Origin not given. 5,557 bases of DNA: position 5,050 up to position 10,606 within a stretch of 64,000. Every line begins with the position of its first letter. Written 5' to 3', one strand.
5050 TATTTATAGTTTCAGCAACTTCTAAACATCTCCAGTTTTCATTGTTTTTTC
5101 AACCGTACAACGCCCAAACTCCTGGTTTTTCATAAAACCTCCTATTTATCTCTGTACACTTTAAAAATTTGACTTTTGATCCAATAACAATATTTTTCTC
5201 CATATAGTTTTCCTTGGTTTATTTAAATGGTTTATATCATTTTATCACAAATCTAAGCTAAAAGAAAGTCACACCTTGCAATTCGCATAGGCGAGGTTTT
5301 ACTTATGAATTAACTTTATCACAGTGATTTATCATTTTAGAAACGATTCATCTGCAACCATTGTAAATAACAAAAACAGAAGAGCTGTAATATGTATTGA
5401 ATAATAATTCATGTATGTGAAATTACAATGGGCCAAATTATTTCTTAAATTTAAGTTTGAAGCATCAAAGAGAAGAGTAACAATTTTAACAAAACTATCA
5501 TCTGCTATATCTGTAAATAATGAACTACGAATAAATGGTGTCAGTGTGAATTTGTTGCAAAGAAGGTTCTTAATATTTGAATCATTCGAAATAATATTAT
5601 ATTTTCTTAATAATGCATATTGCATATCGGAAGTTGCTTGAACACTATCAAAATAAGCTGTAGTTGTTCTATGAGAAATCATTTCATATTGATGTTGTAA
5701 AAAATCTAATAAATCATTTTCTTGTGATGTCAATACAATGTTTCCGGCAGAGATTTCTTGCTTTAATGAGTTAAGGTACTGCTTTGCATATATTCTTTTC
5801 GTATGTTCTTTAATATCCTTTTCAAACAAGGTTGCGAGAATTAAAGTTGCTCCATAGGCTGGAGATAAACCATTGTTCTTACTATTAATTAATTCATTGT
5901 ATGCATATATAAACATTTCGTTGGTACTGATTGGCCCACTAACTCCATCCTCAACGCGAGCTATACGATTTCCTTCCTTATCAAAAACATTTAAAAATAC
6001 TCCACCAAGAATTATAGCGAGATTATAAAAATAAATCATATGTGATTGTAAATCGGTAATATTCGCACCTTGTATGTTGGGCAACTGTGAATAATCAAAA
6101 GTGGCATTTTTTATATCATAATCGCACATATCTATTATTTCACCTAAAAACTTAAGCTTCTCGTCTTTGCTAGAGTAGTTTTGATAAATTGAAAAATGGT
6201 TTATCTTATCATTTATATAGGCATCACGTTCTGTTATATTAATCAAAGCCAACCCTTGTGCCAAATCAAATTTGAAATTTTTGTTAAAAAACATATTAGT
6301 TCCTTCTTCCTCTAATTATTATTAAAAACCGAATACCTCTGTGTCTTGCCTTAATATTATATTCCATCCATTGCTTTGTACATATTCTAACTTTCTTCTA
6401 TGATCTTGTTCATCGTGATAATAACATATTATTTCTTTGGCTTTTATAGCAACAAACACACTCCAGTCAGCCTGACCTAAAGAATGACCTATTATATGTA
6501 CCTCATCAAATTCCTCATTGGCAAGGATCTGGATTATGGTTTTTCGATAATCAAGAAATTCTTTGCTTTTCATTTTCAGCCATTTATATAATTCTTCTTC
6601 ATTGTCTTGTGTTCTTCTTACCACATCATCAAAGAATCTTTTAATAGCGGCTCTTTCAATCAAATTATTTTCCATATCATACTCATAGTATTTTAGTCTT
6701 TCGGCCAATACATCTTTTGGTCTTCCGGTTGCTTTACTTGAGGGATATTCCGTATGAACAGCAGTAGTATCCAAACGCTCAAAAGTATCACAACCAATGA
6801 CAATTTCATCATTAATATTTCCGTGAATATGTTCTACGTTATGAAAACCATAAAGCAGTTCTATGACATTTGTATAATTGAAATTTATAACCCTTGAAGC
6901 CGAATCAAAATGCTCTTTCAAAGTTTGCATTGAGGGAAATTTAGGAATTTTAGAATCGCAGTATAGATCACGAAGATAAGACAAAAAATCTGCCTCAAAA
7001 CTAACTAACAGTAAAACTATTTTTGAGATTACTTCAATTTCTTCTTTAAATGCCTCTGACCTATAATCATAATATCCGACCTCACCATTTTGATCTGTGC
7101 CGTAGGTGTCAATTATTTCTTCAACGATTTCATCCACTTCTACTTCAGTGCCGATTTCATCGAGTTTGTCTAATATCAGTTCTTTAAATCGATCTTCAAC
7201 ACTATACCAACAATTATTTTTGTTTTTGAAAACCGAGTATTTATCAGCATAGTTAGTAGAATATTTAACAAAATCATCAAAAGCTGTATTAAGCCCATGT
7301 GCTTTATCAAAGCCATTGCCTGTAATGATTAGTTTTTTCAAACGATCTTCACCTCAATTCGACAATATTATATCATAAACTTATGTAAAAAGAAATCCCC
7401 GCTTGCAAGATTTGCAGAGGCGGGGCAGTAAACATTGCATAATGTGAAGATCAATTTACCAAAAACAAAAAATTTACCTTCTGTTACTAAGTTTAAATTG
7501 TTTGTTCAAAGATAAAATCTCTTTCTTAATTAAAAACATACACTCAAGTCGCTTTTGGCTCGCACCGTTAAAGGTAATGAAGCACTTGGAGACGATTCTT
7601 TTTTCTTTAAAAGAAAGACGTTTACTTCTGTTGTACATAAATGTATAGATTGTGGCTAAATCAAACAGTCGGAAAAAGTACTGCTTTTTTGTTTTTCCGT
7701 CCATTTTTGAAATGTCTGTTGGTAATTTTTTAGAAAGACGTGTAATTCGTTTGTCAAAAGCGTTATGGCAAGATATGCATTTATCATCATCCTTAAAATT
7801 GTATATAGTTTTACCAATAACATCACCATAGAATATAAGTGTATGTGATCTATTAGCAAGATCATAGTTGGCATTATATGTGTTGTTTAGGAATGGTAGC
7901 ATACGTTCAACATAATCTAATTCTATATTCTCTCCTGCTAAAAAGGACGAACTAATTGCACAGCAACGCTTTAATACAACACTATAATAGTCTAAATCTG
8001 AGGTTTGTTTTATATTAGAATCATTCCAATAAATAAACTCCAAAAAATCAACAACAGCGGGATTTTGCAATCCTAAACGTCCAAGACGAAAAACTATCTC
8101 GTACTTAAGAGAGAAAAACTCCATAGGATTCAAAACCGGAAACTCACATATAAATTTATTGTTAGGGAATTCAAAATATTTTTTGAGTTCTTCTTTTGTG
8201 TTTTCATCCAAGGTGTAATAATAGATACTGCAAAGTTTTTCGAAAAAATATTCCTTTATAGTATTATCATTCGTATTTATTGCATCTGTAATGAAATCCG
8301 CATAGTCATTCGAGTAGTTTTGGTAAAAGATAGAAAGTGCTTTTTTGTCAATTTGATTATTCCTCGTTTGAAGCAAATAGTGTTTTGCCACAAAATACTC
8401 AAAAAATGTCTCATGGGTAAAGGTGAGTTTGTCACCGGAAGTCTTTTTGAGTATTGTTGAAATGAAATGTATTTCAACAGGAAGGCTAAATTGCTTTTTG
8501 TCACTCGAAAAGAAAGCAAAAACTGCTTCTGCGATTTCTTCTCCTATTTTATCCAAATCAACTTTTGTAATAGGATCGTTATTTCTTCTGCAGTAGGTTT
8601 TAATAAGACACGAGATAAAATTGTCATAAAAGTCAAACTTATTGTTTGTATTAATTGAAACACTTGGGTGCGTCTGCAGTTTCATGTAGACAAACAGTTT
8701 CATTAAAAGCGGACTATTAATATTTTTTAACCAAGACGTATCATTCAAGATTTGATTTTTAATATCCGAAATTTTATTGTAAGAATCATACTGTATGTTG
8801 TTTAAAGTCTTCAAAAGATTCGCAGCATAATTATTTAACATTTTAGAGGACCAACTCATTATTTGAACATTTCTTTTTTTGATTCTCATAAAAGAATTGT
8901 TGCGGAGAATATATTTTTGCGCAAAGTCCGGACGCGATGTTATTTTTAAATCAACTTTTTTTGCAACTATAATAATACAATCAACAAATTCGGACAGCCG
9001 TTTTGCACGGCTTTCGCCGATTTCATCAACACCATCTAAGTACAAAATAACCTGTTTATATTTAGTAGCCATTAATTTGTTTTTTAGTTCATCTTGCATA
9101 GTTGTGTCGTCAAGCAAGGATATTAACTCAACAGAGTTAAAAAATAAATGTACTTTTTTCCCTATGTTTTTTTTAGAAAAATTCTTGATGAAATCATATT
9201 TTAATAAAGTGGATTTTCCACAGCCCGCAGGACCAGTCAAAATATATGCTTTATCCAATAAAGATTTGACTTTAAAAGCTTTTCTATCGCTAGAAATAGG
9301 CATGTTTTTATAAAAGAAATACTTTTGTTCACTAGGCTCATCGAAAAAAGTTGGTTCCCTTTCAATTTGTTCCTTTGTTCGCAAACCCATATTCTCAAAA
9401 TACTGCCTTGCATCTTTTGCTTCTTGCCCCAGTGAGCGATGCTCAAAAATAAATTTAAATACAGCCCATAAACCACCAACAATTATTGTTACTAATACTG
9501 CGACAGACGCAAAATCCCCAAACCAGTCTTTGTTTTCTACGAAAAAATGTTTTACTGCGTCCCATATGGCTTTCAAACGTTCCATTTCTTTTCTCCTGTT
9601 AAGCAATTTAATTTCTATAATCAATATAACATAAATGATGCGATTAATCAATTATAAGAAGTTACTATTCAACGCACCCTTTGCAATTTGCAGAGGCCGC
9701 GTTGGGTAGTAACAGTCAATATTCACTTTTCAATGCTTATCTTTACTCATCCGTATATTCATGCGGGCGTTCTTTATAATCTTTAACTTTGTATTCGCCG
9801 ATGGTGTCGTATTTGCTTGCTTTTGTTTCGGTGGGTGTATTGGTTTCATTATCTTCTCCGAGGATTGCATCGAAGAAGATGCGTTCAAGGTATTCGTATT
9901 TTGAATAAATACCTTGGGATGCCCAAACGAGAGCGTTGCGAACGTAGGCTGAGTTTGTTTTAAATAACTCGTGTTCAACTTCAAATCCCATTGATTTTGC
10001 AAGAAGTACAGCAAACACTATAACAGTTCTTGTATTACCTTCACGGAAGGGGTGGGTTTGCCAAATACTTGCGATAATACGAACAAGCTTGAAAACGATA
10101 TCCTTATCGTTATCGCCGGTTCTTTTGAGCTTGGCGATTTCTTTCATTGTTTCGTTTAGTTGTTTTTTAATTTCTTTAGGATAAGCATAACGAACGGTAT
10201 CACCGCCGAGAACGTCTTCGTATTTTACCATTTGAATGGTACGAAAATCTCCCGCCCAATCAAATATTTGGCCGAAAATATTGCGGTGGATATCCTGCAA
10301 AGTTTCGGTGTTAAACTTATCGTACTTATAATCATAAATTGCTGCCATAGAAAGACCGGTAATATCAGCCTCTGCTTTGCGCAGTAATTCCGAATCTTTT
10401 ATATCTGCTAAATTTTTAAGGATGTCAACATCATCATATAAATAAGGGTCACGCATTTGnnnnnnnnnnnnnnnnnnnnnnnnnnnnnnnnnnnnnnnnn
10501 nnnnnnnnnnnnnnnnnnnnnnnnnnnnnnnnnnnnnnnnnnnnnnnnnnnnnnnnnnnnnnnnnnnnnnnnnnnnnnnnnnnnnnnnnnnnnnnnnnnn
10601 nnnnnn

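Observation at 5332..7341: Two-gene operon: AbiH-like protein plus HEPN (RNxxxH) protein, a pairing I do not recognise as a described system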

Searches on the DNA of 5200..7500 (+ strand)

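Call 9: search_dna_similar(query=window:5200-7500:+, collection=plasmids, mode=near)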
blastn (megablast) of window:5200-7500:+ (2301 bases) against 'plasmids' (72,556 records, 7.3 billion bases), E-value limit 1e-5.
No match.

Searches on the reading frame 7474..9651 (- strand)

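Call 4: search_protein_families(library=pfam, proteins=[window:7474-9651:-], max_evalue=1)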
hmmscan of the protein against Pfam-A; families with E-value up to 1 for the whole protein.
window:7474-9651:- (725 aa): 13 families
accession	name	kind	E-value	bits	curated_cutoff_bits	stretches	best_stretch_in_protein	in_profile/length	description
PF24883.2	NPHP3_N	-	6.8e-05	23.6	24.8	2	184-240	107-164/164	Nephrocystin 3, N-terminal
PF05729.18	NACHT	-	0.00036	20.8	26.7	1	136-246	3-135/167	NACHT domain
PF13173.12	AAA_14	-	0.00078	19.9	27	1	134-212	3-75/129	AAA domain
PF00004.35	AAA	-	0.0065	17.4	21.2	1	137-217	2-75/131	ATPase family associated with various cellular activities (AAA)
PF12826.13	HHH_2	-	0.007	16.9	27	1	366-387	40-61/64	Helix-hairpin-helix motif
PF20703.3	nSTAND1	-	0.0076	16.4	27.1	1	134-265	34-185/379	Novel STAND NTPase 1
PF01637.24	ATPase_2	-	0.0094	16.2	33.2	1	134-208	21-79/225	ATPase domain predominantly from Archaea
PF00910.28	RNA_helicase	-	0.029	15.3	21.5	1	137-162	2-26/105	RNA helicase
PF13555.12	AAA_29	-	0.033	14.4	27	1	134-150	23-39/61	P-loop containing region of AAA domain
PF13191.12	AAA_16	-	0.034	15.1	32.6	0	136-151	27-42/167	AAA ATPase domain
PF00005.33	ABC_tran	-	0.043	14.8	25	1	134-151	12-29/137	ABC transporter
PF13401.12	AAA_22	-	0.073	13.8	27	1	135-151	7-23/130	AAA domain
PF03193.22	RsgA_GTPase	-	0.16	12.2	30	1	128-151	100-124/174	RsgA GTPase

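Call 5: search_protein_families(library=padloc, proteins=[window:7474-9651:-], max_evalue=1)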
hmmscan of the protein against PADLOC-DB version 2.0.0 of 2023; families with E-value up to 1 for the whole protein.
window:7474-9651:- (725 aa): 1 family
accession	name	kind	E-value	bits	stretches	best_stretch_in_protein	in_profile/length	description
PDLC04140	mad8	-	0.017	12.7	1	136-194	30-70/314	mads_8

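Call 6: search_protein_families(library=ncbifam, proteins=[window:7474-9651:-], max_evalue=1)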
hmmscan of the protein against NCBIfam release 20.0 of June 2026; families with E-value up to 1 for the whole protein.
window:7474-9651:- (725 aa): 4 families
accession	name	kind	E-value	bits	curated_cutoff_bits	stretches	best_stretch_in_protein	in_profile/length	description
NF007601.2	PRK10247.1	equivalog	0.0072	15.8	292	1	134-151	28-45/204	iron efflux ABC transporter ATP-binding subunit FetA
NF008409.0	PRK11231.1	equivalog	0.11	11.9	375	1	134-152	29-47/255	Fe(3+) dicitrate ABC transporter ATP-binding protein FecE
NF008653.0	PRK11650.1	subfamily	0.13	11.3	432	1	137-151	34-48/357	sn-glycerol-3-phosphate ABC transporter ATP-binding protein UgpC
TIGR00678.1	holB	equivalog_domain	0.25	10.9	180.6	0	131-151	12-32/188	DNA polymerase III subunit delta'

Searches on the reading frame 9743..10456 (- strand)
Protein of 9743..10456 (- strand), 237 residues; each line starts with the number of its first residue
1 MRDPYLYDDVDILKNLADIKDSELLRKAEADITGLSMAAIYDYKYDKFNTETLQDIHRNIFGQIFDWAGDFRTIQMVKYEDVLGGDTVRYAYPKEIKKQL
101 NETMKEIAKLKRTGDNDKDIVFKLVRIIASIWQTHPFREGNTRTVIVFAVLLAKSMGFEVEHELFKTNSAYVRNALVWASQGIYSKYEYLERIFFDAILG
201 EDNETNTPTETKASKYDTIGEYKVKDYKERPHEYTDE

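Call 4: search_protein_families(library=pfam, proteins=[window:9743-10456:-], max_evalue=1)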
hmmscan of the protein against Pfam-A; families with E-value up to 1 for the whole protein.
window:9743-10456:- (237 aa): 2 families
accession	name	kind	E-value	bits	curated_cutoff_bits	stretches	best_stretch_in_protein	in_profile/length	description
PF02661.23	Fic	-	1e-14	55.6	24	1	48-152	2-92/93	Fic/DOC family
PF13943.11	WPP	-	0.094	13.6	25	1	33-111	21-99/102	WPP domain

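Call 5: search_protein_families(library=padloc, proteins=[window:9743-10456:-], max_evalue=1)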
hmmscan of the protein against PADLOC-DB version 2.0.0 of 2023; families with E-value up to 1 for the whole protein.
window:9743-10456:- (237 aa): 7 families
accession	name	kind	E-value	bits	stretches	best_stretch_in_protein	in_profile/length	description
PDLC04838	PDC-S04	-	9.4e-50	167.3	1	2-199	16-203/209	-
PDLC05078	PDC-S72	-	1.3e-34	118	1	25-206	77-263/377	-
PDLC04839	PDC-S04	-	8.5e-24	82.4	1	10-197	19-201/205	-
PDLC04842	PDC-S04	-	7.1e-09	33.7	1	15-161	5-139/202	-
PDLC04841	PDC-S04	-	1.6e-08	32.6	1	49-156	141-232/292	-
PDLC03963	SoFic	-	4.2e-05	21.1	1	43-144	108-203/361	-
PDLC04840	PDC-S04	-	0.00021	19.1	1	46-154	72-178/227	-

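Call 6: search_protein_families(library=ncbifam, proteins=[window:9743-10456:-], max_evalue=1)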
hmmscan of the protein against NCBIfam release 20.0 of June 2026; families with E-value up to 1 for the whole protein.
window:9743-10456:- (237 aa): 5 families
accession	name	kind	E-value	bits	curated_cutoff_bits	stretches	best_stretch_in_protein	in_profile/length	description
NF007672.0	PRK10347.1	equivalog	3.4e-20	72.6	181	1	2-168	9-168/200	putative adenosine monophosphate-protein transferase Fic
NF045983.1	ProtAdnltaseVbhT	equivalog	4.4e-17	62.3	800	1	2-168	7-168/419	type II toxin-antitoxin system protein adenylyltransferase VbhT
NF046029.1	ProtAdlyltaseNmFic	equivalog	2e-08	34.2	230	1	49-161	28-124/177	protein adenylyltransferase Fic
TIGR02613.1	mob_myst_B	hypoth_equivalog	5.3e-07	29.7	124.4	1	46-157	47-145/186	mobile mystery protein B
TIGR01550.1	DOC_P1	subfamily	0.00029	21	38.65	1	116-162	47-93/122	type II toxin-antitoxin system death-on-curing family toxin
